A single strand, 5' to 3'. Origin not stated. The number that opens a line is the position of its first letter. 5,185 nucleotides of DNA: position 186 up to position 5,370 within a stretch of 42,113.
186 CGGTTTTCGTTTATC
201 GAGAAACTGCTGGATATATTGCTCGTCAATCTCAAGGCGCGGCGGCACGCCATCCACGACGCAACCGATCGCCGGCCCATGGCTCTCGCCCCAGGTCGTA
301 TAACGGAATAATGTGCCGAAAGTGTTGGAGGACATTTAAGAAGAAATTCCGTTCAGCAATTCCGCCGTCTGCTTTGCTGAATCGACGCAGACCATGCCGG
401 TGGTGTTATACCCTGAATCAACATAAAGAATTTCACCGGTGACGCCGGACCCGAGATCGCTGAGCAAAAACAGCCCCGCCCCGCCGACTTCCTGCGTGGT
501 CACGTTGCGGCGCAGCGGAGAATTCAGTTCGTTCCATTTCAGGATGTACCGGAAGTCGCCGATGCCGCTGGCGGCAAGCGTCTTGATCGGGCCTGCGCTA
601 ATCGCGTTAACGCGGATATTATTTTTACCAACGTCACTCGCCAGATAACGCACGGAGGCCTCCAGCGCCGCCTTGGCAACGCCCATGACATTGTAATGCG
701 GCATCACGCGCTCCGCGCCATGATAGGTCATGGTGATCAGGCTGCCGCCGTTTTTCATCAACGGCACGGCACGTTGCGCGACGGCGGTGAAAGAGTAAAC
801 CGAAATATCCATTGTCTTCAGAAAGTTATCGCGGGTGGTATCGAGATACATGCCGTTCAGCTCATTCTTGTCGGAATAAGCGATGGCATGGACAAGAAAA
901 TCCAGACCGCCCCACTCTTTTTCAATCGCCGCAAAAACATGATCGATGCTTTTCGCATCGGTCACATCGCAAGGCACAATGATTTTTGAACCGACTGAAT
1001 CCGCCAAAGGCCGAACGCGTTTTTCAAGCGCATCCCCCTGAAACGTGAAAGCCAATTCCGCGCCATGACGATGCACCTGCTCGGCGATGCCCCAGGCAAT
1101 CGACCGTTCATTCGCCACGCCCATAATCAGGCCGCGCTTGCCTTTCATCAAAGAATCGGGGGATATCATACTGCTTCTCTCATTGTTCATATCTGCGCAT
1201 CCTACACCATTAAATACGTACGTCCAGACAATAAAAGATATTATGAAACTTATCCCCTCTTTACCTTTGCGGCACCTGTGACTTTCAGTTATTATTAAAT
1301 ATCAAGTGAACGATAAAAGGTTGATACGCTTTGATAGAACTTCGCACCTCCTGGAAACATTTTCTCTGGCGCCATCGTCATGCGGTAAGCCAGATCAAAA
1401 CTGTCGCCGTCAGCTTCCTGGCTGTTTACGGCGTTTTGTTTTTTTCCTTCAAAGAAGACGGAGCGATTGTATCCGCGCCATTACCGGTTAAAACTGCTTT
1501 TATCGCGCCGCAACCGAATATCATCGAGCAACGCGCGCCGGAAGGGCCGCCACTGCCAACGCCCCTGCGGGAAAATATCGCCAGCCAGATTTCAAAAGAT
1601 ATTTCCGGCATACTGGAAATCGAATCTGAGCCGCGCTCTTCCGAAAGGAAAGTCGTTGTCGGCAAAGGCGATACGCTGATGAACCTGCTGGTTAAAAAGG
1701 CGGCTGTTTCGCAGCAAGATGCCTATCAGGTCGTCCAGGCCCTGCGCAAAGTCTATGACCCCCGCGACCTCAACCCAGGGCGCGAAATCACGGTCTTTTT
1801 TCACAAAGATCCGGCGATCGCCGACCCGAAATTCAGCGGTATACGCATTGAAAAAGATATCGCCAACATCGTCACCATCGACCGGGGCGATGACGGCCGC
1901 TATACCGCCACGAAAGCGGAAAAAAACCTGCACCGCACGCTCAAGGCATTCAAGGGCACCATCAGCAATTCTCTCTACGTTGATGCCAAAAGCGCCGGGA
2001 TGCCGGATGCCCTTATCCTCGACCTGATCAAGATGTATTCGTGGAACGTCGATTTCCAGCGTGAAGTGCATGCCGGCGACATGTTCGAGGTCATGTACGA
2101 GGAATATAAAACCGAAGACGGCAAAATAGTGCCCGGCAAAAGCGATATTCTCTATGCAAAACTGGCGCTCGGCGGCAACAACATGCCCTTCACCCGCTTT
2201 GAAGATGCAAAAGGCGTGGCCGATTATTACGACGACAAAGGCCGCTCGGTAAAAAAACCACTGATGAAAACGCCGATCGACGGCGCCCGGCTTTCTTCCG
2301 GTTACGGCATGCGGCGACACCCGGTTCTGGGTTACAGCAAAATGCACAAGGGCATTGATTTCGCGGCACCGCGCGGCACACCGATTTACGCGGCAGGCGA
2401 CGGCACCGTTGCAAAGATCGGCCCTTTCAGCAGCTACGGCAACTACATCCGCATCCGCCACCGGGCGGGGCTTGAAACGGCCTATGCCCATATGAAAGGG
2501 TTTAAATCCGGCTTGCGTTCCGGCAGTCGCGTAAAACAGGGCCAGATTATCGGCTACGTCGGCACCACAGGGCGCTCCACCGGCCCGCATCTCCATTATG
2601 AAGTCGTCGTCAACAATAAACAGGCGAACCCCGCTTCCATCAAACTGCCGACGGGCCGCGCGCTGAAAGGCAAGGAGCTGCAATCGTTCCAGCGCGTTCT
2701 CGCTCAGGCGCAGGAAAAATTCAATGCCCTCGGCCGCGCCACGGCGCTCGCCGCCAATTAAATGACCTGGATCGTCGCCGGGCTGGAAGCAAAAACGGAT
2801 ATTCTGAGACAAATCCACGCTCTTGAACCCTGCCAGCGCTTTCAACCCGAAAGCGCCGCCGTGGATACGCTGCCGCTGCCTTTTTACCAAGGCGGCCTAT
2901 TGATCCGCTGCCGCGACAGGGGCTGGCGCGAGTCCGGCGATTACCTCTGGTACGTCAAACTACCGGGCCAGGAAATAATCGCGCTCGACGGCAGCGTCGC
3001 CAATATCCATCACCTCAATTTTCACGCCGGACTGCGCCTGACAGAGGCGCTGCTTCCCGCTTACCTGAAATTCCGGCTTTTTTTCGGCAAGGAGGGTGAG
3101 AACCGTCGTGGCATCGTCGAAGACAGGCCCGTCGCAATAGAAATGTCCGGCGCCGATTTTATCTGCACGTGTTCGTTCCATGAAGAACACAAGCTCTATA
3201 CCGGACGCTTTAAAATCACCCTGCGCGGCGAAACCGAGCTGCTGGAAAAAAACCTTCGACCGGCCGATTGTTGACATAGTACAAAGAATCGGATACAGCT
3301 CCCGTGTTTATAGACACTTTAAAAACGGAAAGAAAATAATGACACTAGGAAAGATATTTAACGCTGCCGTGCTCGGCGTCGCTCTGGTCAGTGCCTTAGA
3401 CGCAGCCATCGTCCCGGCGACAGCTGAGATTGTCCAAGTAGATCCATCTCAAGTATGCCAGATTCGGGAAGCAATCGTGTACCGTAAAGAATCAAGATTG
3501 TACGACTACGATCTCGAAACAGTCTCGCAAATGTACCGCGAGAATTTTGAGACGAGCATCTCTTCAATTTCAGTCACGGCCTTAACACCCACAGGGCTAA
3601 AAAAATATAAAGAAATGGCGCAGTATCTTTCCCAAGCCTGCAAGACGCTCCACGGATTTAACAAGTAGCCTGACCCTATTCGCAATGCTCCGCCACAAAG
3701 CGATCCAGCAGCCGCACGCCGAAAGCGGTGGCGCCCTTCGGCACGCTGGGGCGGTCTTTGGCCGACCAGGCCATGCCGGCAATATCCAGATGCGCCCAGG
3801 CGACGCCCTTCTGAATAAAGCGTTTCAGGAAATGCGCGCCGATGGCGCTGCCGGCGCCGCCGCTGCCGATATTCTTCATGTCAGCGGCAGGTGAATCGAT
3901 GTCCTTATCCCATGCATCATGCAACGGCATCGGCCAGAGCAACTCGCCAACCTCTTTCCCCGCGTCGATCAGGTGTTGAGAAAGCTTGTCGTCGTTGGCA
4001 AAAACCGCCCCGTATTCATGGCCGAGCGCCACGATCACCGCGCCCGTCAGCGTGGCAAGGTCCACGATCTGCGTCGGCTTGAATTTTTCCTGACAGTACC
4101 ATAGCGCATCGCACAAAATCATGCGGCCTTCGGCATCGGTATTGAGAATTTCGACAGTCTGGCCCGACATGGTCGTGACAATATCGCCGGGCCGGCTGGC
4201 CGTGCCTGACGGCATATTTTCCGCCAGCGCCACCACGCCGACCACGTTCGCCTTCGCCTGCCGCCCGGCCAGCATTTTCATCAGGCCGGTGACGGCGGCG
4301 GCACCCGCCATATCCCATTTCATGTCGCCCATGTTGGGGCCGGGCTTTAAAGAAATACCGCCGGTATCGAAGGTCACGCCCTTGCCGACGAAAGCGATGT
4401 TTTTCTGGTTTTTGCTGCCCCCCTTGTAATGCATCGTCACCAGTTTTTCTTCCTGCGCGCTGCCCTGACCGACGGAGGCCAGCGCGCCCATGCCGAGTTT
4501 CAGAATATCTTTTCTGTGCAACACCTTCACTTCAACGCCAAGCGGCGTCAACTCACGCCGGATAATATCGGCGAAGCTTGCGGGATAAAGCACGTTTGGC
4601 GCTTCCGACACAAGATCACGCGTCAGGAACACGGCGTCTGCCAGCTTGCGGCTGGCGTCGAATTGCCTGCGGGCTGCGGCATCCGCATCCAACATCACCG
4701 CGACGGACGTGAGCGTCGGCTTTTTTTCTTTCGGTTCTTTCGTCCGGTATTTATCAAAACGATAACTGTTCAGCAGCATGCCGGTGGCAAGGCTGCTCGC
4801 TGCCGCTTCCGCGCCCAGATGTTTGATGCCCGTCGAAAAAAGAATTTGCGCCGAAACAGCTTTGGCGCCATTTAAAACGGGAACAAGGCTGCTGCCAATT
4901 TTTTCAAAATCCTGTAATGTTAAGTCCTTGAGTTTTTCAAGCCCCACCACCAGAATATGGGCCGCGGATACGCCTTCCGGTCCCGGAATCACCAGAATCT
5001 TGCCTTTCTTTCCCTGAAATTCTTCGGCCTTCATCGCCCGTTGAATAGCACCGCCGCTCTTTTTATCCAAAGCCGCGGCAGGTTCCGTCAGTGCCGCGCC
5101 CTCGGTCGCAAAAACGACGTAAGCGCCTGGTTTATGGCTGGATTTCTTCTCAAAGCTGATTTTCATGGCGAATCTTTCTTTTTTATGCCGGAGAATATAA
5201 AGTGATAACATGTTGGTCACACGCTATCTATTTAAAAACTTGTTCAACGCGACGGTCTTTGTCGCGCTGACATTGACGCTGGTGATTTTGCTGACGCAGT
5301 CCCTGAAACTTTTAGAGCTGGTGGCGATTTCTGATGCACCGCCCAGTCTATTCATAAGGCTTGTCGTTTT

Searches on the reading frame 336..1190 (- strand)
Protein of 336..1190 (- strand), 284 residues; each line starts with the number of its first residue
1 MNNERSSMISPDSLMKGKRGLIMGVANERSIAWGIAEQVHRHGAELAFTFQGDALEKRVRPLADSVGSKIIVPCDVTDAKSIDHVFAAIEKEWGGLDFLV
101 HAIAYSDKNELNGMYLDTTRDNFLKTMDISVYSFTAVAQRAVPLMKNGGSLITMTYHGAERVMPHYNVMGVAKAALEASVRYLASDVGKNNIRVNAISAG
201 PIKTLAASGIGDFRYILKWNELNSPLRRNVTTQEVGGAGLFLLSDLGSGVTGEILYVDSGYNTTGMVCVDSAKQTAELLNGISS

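Call 50: search_protein_families(library=pfam, proteins=[window:336-1190:-], max_evalue=0.0001)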
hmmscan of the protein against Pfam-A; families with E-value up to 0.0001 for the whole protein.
window:336-1190:- (284 aa): 2 families
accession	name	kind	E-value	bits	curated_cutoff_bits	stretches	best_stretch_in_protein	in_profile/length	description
PF13561.12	adh_short_C2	-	1.1e-94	316.8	27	1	24-262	1-236/236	Enoyl-(Acyl carrier protein) reductase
PF00106.31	adh_short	-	1.3e-21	77.5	26.6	1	29-206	10-186/195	short chain dehydrogenase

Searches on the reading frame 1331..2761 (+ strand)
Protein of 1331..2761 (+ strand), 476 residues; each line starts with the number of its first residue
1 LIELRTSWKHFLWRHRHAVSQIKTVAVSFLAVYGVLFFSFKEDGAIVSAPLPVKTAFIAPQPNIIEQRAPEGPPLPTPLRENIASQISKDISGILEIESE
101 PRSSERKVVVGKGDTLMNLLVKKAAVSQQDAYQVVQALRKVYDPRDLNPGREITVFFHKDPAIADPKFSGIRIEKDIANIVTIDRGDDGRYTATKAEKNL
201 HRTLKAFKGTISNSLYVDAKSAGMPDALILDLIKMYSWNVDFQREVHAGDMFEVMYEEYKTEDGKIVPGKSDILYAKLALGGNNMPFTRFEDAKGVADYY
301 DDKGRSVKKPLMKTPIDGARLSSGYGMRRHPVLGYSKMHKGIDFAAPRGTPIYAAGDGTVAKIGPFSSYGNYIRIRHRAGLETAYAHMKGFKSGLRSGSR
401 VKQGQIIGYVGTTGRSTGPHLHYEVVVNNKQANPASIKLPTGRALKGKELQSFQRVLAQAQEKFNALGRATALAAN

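Call 50: search_protein_families(library=pfam, proteins=[window:1331-2761:+], max_evalue=0.0001)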
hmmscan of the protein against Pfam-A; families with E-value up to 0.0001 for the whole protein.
window:1331-2761:+ (476 aa): 2 families
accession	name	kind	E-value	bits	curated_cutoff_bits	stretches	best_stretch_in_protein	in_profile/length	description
PF01551.29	Peptidase_M23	-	1.1e-34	118.9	28.7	1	337-434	1-96/96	Peptidase family M23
PF19425.4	Csd3_N2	-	1e-12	48.5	27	1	205-324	7-119/122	Csd3 second domain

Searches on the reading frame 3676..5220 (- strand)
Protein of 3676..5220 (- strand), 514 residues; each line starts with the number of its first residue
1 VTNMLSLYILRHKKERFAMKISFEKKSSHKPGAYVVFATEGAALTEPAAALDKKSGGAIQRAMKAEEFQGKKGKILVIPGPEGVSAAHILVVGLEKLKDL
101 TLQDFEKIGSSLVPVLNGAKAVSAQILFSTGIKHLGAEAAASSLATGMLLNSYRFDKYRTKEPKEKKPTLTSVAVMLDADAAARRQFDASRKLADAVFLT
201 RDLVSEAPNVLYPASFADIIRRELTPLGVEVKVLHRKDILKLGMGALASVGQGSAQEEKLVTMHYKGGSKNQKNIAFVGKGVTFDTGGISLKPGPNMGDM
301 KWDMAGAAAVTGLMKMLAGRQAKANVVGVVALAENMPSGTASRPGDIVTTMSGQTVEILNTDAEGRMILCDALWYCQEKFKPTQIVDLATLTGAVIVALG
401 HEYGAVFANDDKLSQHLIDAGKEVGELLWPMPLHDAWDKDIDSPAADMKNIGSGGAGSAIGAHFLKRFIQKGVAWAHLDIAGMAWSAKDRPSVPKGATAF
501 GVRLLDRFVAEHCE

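Call 50: search_protein_families(library=pfam, proteins=[window:3676-5220:-], max_evalue=0.0001)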
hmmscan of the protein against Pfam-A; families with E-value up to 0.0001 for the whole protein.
window:3676-5220:- (514 aa): 2 families
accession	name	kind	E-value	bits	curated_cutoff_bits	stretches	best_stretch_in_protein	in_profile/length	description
PF00883.26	Peptidase_M17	-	1.2e-121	406.2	25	1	199-505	2-309/310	Cytosol aminopeptidase family, catalytic domain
PF02789.23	Peptidase_M17_N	-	2.9e-25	89.1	23.4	1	35-161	1-128/129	Cytosol aminopeptidase family, N-terminal domain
